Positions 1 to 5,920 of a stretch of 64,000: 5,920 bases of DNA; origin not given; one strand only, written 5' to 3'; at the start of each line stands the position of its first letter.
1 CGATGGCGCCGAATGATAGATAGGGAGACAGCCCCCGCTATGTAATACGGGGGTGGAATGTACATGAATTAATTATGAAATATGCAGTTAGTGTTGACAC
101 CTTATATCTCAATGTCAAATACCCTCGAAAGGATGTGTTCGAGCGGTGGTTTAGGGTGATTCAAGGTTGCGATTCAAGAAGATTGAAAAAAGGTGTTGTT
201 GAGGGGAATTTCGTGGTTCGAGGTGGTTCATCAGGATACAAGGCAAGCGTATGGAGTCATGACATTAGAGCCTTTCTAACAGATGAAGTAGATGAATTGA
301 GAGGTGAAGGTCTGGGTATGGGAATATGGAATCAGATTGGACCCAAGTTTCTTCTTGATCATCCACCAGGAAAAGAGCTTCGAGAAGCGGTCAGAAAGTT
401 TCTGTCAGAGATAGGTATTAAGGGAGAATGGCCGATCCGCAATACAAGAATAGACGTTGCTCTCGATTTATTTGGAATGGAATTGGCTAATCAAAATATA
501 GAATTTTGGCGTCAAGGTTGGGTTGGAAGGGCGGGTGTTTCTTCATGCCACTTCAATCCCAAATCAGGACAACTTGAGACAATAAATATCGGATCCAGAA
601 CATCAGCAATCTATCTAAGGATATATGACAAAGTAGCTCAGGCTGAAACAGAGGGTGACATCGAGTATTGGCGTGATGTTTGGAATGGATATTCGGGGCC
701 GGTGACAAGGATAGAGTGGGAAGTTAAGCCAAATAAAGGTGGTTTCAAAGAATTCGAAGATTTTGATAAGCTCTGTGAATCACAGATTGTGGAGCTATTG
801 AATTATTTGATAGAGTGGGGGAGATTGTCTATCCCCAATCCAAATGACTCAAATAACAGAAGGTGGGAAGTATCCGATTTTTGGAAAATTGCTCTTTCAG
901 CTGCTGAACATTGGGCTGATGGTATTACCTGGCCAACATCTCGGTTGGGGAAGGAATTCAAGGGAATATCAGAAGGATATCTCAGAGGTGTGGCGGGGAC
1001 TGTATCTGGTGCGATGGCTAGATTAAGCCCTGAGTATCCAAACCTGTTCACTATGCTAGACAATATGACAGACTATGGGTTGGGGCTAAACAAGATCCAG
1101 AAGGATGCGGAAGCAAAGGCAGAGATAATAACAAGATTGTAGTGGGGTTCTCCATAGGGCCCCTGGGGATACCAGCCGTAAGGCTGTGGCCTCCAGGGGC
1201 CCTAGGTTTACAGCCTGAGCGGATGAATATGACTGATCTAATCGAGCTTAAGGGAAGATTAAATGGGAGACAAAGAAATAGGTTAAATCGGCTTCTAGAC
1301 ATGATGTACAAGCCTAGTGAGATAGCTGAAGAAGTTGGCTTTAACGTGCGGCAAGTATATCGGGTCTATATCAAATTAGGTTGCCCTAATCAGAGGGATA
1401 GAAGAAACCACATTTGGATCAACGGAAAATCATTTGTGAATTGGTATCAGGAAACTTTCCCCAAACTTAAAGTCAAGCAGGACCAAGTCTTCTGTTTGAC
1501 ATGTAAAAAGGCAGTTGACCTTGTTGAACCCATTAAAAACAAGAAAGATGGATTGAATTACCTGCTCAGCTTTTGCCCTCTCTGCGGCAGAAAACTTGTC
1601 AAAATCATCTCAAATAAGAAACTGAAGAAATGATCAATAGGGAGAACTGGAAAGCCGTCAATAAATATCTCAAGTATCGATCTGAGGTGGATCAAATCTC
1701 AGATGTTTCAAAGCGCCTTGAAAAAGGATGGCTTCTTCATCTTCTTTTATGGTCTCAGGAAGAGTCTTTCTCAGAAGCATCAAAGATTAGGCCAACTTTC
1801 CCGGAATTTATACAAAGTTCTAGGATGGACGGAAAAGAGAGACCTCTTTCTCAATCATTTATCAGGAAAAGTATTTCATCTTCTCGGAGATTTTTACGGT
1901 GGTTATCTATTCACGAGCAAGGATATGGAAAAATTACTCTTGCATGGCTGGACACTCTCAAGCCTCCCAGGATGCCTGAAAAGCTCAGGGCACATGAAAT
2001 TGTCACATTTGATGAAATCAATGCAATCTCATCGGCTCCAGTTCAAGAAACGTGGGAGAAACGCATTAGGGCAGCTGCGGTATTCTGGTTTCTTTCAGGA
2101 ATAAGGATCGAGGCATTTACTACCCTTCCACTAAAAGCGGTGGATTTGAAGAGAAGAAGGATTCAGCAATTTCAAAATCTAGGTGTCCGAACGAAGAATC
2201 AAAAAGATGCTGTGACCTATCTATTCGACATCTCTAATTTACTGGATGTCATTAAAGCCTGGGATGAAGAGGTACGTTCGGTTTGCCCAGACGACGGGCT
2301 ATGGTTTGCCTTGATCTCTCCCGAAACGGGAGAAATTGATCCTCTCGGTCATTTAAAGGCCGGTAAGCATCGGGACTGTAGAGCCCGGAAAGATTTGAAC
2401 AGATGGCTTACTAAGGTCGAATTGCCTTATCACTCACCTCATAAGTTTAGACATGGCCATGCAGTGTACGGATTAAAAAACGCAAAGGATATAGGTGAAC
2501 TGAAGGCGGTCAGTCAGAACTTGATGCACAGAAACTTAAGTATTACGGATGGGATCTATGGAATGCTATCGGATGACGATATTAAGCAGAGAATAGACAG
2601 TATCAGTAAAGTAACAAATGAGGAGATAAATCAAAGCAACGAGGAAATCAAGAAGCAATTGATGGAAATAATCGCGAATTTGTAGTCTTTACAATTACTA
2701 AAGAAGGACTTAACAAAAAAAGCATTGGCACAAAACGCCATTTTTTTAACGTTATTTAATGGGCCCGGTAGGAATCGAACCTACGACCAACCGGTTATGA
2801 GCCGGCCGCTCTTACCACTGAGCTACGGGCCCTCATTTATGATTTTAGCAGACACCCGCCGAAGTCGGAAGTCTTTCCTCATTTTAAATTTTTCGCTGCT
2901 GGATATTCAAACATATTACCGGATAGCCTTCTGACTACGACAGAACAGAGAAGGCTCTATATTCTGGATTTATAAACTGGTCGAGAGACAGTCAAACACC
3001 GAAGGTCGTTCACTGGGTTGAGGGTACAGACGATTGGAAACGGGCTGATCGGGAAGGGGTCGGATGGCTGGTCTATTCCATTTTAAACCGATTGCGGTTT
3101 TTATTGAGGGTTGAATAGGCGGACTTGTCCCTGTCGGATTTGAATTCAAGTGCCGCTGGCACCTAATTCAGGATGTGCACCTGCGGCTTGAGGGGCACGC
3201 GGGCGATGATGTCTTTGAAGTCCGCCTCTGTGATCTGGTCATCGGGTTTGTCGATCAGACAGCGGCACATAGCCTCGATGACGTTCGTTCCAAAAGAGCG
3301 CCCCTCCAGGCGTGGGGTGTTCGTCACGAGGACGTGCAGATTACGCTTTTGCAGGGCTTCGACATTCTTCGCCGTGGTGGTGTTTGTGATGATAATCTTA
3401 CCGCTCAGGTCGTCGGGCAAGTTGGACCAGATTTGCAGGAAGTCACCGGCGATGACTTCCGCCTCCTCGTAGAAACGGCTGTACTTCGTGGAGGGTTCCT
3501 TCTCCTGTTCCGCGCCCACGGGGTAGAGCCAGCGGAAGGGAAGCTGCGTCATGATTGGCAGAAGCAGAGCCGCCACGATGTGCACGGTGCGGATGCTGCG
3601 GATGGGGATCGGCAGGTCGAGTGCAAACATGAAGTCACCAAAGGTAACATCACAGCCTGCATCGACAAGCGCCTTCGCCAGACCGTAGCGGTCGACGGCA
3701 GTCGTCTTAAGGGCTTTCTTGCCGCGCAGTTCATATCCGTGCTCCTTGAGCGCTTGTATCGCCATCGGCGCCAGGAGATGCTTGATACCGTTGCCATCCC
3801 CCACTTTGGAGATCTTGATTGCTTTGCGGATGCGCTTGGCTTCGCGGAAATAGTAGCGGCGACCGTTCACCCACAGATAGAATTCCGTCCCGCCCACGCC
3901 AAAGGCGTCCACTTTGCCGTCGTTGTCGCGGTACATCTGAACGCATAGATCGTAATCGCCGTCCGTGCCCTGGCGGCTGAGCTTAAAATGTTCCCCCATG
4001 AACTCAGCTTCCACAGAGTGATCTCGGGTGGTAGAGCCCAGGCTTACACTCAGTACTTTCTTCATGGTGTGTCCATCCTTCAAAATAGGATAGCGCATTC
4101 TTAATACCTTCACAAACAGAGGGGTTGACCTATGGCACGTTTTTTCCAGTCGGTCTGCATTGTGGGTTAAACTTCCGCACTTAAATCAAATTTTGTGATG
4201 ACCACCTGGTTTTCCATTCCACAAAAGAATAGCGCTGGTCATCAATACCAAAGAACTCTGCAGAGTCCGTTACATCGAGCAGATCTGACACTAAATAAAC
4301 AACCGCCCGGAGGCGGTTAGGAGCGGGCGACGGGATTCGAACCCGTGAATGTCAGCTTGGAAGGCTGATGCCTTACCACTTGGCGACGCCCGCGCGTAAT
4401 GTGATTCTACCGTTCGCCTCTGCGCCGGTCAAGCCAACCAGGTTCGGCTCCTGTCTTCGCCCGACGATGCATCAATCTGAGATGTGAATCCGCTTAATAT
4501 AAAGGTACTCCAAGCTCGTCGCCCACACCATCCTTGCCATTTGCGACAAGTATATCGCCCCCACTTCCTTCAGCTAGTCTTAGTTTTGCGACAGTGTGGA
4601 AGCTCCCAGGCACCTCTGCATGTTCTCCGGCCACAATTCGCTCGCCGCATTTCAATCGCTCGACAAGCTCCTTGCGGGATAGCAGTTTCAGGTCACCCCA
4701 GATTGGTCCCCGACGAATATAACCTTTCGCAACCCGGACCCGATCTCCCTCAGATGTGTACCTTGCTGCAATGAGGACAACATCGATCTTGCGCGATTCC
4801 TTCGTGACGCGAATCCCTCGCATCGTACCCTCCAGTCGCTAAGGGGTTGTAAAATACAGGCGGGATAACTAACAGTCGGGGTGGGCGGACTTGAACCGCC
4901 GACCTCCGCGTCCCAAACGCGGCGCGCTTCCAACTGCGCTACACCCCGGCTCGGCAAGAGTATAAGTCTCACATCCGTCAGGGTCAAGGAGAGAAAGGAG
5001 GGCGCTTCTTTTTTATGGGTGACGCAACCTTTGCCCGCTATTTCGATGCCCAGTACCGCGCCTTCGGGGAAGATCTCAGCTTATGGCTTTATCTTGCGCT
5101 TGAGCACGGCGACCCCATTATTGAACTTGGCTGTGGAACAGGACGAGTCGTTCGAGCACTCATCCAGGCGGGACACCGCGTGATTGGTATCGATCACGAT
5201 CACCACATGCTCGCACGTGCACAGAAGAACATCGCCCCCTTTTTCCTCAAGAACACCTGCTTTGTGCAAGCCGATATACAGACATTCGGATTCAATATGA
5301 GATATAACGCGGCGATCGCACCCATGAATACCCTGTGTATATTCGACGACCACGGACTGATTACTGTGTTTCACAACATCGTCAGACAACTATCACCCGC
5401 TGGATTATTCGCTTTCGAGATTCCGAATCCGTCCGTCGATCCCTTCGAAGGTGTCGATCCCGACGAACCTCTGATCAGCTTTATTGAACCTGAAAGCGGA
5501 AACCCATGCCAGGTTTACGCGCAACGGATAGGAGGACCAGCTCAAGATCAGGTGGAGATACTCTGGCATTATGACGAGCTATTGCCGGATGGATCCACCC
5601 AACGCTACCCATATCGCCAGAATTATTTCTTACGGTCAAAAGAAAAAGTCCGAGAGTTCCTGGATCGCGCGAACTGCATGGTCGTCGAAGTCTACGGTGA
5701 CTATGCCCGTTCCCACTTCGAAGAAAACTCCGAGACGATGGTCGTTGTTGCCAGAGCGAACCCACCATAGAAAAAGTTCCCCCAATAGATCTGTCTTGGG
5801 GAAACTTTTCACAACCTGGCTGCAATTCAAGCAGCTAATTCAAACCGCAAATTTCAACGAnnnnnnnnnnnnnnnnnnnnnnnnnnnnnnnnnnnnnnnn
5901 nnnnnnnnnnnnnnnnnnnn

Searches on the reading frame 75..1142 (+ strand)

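Call 50: search_protein_families(library=pfam, proteins=[window:75-1142:+], max_evalue=0.00001)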
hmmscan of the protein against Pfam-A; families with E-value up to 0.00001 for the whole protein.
window:75-1142:+ (355 aa): 1 family
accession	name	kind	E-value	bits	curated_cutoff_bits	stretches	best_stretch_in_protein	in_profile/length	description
PF02486.25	Rep_trans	-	1e-07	32.2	29.6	1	124-275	4-151/201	Replication initiation factor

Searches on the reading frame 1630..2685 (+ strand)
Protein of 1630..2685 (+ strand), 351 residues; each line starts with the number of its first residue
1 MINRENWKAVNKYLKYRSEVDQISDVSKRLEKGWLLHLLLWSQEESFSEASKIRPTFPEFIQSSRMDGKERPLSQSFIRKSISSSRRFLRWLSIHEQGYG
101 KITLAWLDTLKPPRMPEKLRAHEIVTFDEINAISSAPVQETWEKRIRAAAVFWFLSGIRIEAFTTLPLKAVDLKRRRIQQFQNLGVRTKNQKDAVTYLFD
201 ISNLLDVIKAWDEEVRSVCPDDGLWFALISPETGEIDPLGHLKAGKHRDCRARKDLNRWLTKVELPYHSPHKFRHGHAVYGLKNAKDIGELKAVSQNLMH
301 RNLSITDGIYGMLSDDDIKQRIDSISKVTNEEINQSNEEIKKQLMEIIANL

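Call 50: search_protein_families(library=pfam, proteins=[window:1630-2685:+], max_evalue=0.00001)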
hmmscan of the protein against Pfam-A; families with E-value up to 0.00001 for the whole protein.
window:1630-2685:+ (351 aa): 1 family
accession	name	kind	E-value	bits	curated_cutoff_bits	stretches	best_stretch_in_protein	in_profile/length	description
PF00589.27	Phage_integrase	-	7.7e-08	32.7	27.1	1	125-311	3-166/172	Phage integrase family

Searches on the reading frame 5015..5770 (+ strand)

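Call 50: search_protein_families(library=pfam, proteins=[window:5015-5770:+], max_evalue=0.00001)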
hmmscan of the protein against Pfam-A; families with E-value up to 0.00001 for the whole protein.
window:5015-5770:+ (251 aa): 5 families
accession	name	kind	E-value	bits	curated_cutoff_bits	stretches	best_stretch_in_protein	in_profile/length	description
PF13649.12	Methyltransf_25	-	1.6e-15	58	27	1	35-130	1-97/97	Methyltransferase domain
PF08241.18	Methyltransf_11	-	3.2e-11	44.2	21.2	1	37-134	2-95/95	Methyltransferase domain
PF13847.12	Methyltransf_31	-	6.9e-11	42.5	27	1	31-138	3-113/145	Methyltransferase domain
PF13489.12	Methyltransf_23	-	1.9e-07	31.4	27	1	29-225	20-163/164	Methyltransferase domain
PF08242.18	Methyltransf_12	-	1.1e-06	29.7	30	1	36-131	1-97/98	Methyltransferase domain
